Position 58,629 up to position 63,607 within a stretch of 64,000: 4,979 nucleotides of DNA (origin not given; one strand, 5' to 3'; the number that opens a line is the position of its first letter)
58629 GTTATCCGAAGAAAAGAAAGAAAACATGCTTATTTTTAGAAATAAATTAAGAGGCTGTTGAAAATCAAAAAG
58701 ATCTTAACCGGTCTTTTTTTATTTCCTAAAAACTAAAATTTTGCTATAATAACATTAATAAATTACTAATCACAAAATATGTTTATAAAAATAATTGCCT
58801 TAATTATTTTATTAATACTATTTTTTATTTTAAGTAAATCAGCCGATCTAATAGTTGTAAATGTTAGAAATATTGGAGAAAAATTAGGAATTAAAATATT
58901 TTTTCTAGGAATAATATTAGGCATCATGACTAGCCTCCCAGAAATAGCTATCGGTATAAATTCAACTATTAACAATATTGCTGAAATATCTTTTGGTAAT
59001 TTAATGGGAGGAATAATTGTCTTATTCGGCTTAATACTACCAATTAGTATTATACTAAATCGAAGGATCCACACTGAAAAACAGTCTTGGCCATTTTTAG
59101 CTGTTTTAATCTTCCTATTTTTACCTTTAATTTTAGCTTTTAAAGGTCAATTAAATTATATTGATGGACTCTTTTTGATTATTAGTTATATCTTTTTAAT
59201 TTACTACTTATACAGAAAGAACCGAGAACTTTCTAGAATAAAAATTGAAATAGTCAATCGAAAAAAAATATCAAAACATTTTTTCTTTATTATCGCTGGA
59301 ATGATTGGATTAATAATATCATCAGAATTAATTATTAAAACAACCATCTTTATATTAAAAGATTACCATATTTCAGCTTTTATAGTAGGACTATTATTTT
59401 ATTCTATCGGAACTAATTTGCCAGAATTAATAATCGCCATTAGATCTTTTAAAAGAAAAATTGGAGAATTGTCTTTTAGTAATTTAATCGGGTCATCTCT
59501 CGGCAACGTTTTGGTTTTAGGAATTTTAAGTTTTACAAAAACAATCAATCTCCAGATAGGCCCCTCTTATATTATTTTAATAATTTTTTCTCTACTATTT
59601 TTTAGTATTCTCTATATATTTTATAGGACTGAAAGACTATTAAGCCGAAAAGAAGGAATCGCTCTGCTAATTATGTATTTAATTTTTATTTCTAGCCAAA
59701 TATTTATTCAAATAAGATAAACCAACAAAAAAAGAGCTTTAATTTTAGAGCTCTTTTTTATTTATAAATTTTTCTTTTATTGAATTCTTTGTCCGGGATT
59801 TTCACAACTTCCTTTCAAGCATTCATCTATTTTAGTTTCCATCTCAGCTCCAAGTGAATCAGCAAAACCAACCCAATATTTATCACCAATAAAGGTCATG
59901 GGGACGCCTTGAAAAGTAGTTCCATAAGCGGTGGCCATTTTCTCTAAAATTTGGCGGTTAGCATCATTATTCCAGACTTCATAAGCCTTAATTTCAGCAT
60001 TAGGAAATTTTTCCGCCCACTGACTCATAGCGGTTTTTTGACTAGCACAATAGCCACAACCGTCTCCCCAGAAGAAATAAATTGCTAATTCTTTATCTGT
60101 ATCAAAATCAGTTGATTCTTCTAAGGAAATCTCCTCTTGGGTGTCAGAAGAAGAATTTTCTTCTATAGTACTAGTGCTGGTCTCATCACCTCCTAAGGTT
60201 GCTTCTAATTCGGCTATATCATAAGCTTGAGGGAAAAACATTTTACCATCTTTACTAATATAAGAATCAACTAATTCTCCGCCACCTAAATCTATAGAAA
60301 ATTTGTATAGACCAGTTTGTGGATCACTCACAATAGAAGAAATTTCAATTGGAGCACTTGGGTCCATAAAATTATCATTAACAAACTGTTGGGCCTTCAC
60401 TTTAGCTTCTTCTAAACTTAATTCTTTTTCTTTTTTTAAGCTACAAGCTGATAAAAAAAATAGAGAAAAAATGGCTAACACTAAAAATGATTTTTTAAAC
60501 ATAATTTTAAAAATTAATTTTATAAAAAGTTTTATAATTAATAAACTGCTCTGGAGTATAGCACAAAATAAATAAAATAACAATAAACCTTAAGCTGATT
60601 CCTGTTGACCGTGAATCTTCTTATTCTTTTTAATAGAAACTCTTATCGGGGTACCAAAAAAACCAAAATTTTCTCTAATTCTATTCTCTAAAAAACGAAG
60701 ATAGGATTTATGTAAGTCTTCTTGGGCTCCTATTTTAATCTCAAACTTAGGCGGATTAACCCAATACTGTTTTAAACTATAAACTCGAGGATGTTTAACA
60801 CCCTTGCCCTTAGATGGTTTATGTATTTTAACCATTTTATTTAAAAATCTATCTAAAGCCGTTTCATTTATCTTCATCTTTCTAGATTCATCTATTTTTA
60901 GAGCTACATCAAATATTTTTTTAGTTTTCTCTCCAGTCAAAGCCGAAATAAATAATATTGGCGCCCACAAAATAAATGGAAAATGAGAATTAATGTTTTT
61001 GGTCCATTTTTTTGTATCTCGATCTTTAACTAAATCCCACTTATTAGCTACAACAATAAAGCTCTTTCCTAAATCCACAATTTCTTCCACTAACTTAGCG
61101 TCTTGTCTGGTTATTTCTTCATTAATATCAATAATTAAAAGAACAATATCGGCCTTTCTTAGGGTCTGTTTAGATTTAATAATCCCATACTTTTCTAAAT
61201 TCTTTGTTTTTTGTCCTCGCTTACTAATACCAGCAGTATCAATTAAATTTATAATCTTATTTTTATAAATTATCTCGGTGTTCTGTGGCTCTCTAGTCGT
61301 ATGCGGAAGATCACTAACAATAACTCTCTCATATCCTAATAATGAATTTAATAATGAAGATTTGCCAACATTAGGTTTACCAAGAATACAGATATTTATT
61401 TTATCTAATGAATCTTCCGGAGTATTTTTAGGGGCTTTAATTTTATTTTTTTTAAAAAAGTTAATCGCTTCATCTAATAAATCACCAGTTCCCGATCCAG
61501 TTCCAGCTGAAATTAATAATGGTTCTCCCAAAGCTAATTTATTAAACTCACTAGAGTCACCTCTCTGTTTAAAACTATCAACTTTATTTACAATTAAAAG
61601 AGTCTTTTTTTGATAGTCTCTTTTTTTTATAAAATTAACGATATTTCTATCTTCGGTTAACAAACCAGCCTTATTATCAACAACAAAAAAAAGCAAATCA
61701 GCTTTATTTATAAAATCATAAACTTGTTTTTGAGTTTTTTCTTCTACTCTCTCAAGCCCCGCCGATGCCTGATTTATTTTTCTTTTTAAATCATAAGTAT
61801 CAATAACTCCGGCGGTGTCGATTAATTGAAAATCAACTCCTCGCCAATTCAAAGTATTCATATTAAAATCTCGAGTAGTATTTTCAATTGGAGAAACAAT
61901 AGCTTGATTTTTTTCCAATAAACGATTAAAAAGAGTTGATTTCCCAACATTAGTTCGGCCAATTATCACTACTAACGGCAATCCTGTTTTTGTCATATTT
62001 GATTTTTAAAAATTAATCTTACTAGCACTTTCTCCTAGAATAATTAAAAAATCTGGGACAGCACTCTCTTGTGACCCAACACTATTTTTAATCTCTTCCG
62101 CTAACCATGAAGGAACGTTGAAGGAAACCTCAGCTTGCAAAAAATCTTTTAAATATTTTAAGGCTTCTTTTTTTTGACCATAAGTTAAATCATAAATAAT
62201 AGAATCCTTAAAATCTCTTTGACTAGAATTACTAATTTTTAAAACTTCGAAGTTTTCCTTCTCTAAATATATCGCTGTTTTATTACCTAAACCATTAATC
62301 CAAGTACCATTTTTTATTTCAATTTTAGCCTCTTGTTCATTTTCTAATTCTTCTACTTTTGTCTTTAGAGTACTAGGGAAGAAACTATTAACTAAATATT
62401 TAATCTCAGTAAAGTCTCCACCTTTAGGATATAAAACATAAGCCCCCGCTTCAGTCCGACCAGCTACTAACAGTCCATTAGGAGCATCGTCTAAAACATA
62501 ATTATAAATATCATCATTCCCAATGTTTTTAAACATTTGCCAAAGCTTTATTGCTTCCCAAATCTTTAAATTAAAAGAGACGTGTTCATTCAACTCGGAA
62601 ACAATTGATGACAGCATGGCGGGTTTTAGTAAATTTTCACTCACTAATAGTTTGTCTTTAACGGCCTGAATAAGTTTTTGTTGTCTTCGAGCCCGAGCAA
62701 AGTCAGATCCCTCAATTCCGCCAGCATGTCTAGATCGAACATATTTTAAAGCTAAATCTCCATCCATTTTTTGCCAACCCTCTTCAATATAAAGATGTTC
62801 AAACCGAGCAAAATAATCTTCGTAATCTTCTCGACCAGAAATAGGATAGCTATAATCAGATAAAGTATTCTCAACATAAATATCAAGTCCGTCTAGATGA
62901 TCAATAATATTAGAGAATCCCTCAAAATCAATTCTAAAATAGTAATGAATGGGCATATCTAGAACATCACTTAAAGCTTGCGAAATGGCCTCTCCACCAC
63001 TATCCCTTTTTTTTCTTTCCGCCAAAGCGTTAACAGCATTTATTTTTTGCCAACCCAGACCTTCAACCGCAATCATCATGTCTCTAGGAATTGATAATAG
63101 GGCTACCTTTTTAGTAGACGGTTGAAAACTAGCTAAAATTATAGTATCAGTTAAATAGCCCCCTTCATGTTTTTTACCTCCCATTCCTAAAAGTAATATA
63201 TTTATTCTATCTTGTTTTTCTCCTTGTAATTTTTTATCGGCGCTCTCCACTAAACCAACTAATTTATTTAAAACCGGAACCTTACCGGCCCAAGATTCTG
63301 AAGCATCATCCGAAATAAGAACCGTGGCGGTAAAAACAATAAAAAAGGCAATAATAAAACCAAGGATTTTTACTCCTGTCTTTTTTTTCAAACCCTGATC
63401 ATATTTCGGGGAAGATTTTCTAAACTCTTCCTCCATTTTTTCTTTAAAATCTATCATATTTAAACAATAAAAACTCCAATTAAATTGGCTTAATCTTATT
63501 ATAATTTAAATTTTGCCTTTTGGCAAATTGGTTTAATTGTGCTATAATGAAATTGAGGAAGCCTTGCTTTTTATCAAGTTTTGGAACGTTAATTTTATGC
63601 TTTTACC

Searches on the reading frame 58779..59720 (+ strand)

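Call 78: search_protein_families(library=pfam, proteins=[window:58779-59720:+], max_evalue=0.001)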
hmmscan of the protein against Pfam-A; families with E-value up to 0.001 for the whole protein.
window:58779-59720:+ (313 aa): 1 family
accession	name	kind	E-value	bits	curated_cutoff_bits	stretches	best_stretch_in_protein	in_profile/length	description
PF01699.29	Na_Ca_ex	-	1.3e-37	129.5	24.9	2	167-308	2-150/151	Sodium/calcium exchanger protein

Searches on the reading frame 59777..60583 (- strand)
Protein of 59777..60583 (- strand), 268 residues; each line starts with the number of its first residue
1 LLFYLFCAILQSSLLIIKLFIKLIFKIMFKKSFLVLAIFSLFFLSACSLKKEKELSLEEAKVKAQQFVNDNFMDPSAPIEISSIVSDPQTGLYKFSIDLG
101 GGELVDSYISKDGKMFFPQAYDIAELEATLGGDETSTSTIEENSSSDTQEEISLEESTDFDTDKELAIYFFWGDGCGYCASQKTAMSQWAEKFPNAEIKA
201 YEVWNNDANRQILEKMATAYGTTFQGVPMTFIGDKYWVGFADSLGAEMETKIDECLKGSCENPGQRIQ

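Call 78: search_protein_families(library=pfam, proteins=[window:59777-60583:-], max_evalue=0.001)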
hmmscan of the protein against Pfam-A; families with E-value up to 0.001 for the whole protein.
window:59777-60583:- (268 aa): 3 families
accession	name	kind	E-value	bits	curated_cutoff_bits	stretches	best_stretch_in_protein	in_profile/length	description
PF13098.12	Thioredoxin_2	-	1.9e-05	25.4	27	1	164-236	5-85/104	Thioredoxin-like domain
PF00462.30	Glutaredoxin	-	0.00073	20.1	22.9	0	171-237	4-60/60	Glutaredoxin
PF00578.27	AhpC-TSA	-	0.00085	19.7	26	0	150-222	16-82/124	AhpC/TSA family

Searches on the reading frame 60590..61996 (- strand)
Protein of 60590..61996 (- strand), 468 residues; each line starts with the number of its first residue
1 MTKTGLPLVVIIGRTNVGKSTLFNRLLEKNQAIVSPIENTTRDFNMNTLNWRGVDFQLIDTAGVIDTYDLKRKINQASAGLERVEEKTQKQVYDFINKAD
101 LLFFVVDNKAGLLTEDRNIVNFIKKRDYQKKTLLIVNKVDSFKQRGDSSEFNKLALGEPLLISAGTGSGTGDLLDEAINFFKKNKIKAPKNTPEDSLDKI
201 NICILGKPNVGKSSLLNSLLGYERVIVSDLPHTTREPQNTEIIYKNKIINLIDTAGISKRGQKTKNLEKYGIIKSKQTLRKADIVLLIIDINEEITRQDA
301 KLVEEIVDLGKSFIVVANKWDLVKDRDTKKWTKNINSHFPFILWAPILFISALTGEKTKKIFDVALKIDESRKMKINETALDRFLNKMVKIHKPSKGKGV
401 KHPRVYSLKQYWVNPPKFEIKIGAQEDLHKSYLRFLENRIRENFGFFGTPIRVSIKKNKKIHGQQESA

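Call 61: search_protein_families(library=pfam, proteins=[window:60590-61996:-], max_evalue=0.001)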
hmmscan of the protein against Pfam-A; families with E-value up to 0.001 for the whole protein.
window:60590-61996:- (468 aa): 19 families
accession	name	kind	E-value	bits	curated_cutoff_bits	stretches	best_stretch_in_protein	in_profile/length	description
PF01926.29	MMR_HSR1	-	3.8e-53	178.9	21.9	2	202-319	2-113/113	50S ribosome-binding GTPase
PF02421.24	FeoB_N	-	9.5e-24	84.1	27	2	201-362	2-153/156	Ferrous iron transport protein B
PF00009.33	GTP_EFTU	-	1.5e-23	83.8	26.5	1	200-366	4-183/188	Elongation factor Tu GTP binding domain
PF14714.11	KH_dom-like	-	1.4e-19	70.6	27.3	1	375-456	1-81/81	KH-domain-like of EngA bacterial GTPase enzymes, C-terminal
PF04548.22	AIG1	-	1.6e-17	64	27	2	201-309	2-110/212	AIG1 family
PF00350.29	Dynamin_N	-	6.3e-17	62.5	27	1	247-319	101-167/168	Dynamin family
PF00071.28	Ras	-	2e-13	50.7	21.6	1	202-364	2-155/162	Ras family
PF03193.22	RsgA_GTPase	-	2.8e-11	44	30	0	8-63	108-167/174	RsgA GTPase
PF08477.19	Roc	-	1.2e-09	38.9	27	1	9-140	2-119/119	Ras of Complex, Roc, domain of DAPkinase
PF00025.27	Arf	-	9.1e-07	29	22.3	0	9-63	17-67/174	ADP-ribosylation factor family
PF13401.12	AAA_22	-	2.6e-06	28.2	27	0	8-123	7-104/130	AAA domain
PF19263.5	DUF5906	-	4.5e-06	27.7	27.6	0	12-105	2-100/114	Family of unknown function (DUF5906)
PF00625.27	Guanylate_kin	-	4.8e-06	26.8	25.2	0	8-48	4-45/182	Guanylate kinase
PF09439.16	SRPRB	-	7.9e-06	25.8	25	0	7-63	4-55/178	Signal recognition particle receptor beta subunit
PF13479.12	AAA_24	-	1.1e-05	25.9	27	0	199-245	2-45/195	AAA domain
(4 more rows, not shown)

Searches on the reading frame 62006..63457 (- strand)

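Call 61: search_protein_families(library=pfam, proteins=[window:62006-63457:-], max_evalue=0.001)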
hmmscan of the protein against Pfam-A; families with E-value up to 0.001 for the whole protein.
window:62006-63457:- (483 aa): 2 families
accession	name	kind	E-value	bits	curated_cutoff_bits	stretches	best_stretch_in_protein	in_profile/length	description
PF03816.19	LytR_cpsA_psr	-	1.3e-33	116.7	24.6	1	103-270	2-148/150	LytR_cpsA_psr family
PF13399.11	LytR_C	-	1.2e-05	26.6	22.2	1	377-440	2-62/86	LytR cell envelope-related transcriptional attenuator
